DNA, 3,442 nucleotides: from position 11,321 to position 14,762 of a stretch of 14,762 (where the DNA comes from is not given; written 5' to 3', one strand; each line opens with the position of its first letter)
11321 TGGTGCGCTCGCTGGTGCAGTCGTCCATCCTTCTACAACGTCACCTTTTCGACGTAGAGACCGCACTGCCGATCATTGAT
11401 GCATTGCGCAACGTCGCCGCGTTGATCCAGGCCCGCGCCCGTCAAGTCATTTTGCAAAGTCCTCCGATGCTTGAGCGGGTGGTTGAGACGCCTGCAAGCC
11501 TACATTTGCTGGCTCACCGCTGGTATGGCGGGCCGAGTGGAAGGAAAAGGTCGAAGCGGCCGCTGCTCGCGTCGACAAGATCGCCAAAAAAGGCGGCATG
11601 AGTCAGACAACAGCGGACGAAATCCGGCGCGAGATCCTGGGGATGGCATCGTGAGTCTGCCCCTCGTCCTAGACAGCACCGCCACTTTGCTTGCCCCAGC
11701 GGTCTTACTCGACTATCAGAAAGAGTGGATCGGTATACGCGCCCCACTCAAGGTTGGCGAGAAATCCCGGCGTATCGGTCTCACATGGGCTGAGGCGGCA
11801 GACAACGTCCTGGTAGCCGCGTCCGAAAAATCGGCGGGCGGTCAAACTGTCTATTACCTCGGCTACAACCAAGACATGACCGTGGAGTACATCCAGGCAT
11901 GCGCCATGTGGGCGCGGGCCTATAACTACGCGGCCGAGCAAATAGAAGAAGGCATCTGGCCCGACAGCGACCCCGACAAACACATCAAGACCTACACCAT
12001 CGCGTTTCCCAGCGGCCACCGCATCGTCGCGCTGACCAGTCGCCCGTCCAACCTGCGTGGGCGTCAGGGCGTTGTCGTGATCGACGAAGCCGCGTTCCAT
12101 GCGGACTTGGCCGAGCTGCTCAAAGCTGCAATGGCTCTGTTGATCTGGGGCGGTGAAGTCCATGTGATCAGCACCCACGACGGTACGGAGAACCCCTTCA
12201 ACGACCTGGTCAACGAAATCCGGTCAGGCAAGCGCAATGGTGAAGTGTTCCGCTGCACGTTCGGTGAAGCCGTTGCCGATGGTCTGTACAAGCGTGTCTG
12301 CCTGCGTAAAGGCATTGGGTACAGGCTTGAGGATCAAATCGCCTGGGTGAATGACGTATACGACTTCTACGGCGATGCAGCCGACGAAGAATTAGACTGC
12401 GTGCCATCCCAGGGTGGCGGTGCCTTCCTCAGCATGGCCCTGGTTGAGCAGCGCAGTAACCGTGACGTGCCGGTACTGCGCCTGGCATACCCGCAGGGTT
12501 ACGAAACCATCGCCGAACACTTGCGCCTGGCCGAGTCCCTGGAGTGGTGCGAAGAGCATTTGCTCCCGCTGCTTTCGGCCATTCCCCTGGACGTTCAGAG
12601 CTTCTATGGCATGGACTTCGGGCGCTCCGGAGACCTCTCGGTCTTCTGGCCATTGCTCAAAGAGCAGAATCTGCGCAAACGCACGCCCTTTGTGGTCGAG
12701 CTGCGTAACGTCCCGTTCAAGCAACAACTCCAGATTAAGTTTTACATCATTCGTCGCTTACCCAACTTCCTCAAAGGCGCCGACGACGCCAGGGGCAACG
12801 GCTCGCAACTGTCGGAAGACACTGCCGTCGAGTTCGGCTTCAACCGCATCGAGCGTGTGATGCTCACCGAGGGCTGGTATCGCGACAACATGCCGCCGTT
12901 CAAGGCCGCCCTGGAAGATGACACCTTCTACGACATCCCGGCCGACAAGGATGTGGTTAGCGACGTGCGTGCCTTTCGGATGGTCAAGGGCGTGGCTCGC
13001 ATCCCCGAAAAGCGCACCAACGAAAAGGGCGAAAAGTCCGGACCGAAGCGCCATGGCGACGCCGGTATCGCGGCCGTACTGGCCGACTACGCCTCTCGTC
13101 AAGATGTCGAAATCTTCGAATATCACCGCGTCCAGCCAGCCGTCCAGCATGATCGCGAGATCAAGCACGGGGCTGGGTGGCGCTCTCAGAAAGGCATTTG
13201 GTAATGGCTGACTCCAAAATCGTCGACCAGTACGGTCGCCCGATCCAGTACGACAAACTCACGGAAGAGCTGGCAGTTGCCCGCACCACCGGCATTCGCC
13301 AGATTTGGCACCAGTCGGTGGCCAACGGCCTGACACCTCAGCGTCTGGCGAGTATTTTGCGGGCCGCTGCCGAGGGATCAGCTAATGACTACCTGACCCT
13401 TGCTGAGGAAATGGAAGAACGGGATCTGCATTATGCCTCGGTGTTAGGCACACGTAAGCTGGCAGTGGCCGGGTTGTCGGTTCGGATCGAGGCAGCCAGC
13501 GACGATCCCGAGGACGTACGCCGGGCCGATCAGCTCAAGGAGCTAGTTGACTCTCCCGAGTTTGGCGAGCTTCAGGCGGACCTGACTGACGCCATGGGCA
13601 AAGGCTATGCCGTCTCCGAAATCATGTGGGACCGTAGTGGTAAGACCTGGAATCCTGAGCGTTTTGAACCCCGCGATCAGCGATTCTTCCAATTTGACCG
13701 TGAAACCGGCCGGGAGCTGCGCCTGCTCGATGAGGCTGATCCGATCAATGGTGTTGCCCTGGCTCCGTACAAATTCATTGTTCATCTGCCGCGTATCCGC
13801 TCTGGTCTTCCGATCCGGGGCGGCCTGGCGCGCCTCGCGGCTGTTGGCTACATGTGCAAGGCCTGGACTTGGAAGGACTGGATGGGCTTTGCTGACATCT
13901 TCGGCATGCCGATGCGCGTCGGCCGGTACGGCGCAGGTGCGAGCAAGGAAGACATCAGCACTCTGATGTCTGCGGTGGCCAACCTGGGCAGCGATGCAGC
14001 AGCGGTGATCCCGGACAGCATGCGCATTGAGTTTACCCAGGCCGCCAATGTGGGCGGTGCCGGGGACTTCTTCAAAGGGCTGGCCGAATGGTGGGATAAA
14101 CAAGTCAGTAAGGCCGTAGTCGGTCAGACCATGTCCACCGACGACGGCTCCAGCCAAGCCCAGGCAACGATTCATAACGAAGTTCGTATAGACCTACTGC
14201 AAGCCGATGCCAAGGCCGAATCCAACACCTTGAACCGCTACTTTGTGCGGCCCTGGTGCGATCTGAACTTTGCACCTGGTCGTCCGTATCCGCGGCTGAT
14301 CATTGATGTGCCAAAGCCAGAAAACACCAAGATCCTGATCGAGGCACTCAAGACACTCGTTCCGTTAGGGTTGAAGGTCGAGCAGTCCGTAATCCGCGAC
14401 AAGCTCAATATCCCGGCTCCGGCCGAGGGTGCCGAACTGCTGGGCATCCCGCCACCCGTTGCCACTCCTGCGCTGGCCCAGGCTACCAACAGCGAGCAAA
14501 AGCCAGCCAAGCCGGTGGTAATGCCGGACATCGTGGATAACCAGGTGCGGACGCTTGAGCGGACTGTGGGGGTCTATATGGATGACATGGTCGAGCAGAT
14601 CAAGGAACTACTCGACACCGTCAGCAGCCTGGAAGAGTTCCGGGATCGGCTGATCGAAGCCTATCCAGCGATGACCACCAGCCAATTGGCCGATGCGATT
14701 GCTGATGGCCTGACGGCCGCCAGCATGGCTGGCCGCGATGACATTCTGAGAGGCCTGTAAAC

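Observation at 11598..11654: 18-codon relay ORF chaining N to TerL by ATGA and GTGA overlaps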

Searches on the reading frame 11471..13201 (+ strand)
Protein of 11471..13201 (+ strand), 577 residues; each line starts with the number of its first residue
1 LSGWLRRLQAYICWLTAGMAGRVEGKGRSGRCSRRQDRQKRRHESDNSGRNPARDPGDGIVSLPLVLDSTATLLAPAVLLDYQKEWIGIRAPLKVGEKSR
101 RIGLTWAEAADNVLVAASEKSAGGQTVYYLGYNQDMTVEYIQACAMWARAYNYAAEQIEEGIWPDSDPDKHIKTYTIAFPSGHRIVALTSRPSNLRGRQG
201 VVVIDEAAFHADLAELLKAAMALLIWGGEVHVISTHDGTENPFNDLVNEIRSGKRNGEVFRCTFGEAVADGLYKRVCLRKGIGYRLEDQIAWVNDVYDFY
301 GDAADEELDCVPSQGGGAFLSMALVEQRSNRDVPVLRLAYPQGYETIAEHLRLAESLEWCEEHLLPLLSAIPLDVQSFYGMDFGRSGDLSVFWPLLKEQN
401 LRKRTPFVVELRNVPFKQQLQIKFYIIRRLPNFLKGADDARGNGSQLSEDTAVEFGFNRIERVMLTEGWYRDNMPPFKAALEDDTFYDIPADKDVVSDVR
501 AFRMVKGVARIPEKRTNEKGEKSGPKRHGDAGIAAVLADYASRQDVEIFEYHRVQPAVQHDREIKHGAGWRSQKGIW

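Call 7: search_protein_families(library=pfam, proteins=[window:11471-13201:+], max_evalue=0.1)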
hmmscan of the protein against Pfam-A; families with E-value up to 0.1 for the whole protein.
window:11471-13201:+ (577 aa): 2 families
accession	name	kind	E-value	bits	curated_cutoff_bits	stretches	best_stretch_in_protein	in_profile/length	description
PF03237.21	Terminase_6N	-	0.0089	16.1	22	1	97-248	3-147/215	Terminase large subunit, T4likevirus-type, N-terminal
PF17703.6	C19orf84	-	0.056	13.6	40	1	21-95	120-189/200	piRNA-mediated silencing protein C19orf84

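Call 24: find_encoding_contigs(protein=window:11651-13201:+, flank=6000, max_places=10)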
Protein window:11651-13201:+ (517 aa): 1 contig read that carries it; 1 place shown.
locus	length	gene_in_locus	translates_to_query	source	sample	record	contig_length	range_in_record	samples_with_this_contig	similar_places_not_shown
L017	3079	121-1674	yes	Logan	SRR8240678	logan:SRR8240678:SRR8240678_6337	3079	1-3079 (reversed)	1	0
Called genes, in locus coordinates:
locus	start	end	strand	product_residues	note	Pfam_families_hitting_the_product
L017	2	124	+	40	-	?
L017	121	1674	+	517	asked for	-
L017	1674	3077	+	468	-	?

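Call 31: search_protein_families(library=phrogs, proteins=[window:11651-13201:+], max_evalue=0.001)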
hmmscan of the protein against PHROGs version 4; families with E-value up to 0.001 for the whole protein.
window:11651-13201:+ (517 aa): 2 families
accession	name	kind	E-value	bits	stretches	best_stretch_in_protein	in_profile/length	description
phrog_2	-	head and packaging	7.4e-31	108.7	1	18-478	265-588/807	terminase large subunit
phrog_11208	-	unknown function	1.1e-30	106.7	1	400-501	2-99/115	-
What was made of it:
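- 11651..13204 (+): TerL (Mu gp28-like large terminase, 517 aa), with a GTG start in the native GTGA overlap with the gp27 stop. PHROG 2 'terminase large subunit' 7.4e-31 (call 31).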

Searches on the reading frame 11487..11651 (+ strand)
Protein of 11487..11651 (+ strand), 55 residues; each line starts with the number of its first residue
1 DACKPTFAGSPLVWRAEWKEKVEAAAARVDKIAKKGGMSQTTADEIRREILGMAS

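Call 7: search_protein_families(library=pfam, proteins=[window:11487-11651:+], max_evalue=0.1)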
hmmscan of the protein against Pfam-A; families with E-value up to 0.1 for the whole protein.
window:11487-11651:+ (55 aa): 1 family
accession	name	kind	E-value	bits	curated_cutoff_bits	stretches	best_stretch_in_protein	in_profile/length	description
PF11985.13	Phage_Mu_Gp27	-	4.3e-09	37.4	28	1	14-54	132-173/173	Bacteriophage Mu, Gp27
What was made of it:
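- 11531..11654 (+): 3' remnant of the gp27 (small-terminase-like, Phage_Mu_Gp27/DUF3486) gene: codons 131-170 plus the stop. It has no start codon, no N-terminal 130 residues and no promoter of its own. Pfam PF11985 profile positions 132-173 of 173, E=4.3e-9 (call 7).
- On Phage_Mu_Gp27 / DUF3486 (PF11985; PHROG 426 terminase small subunit): The frame-3 peptide 11487-11651 scores 37.4 bits against a cut-off of 28, E=4.3e-9 (call 7).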

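Call 31: search_protein_families(library=phrogs, proteins=[window:11487-11651:+], max_evalue=0.001)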
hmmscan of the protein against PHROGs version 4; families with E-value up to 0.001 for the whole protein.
window:11487-11651:+ (55 aa): 1 family
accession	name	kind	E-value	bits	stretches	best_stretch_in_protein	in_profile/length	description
phrog_426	-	head and packaging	1.5e-09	39.3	1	14-54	140-183/184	terminase small subunit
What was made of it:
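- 11531..11654 (+): PHROG 426 positions 140-183 of 184, E=1.5e-9 (call 31).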

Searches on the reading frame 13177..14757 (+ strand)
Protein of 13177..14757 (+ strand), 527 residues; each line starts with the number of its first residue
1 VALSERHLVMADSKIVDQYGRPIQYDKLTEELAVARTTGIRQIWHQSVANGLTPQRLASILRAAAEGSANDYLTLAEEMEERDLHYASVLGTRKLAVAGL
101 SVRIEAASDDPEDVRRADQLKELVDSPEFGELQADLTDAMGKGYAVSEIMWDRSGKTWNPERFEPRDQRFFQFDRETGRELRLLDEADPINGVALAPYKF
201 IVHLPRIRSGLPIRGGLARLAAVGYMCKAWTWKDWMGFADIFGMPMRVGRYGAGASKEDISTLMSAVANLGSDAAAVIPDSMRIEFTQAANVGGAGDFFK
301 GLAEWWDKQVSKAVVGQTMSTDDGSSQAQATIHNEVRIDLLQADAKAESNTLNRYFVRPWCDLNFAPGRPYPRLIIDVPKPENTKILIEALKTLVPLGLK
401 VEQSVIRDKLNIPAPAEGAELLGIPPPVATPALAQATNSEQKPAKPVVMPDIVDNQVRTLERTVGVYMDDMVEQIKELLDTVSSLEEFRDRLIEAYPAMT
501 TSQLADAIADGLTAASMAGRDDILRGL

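Call 7: search_protein_families(library=pfam, proteins=[window:13177-14757:+], max_evalue=0.1)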
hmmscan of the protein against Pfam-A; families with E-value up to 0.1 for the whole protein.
window:13177-14757:+ (527 aa): 2 families
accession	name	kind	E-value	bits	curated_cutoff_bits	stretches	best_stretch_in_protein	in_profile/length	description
PF06074.18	Portal_Mu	-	9e-106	354.4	23.9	1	74-412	2-336/336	Portal protein of Mu bacteriophage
PF08044.16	DUF1707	-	0.074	13.5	27.6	0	484-510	25-51/53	DUF1707 SHOCT-like domain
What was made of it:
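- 13204..14760 (+): Portal (Mu gp29-like). The window end runs seamlessly into the window start (F gene, 1-1263), which shows that the window is one full period of a circle or tandem unit. Portal_Mu 9e-106 (call 7).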
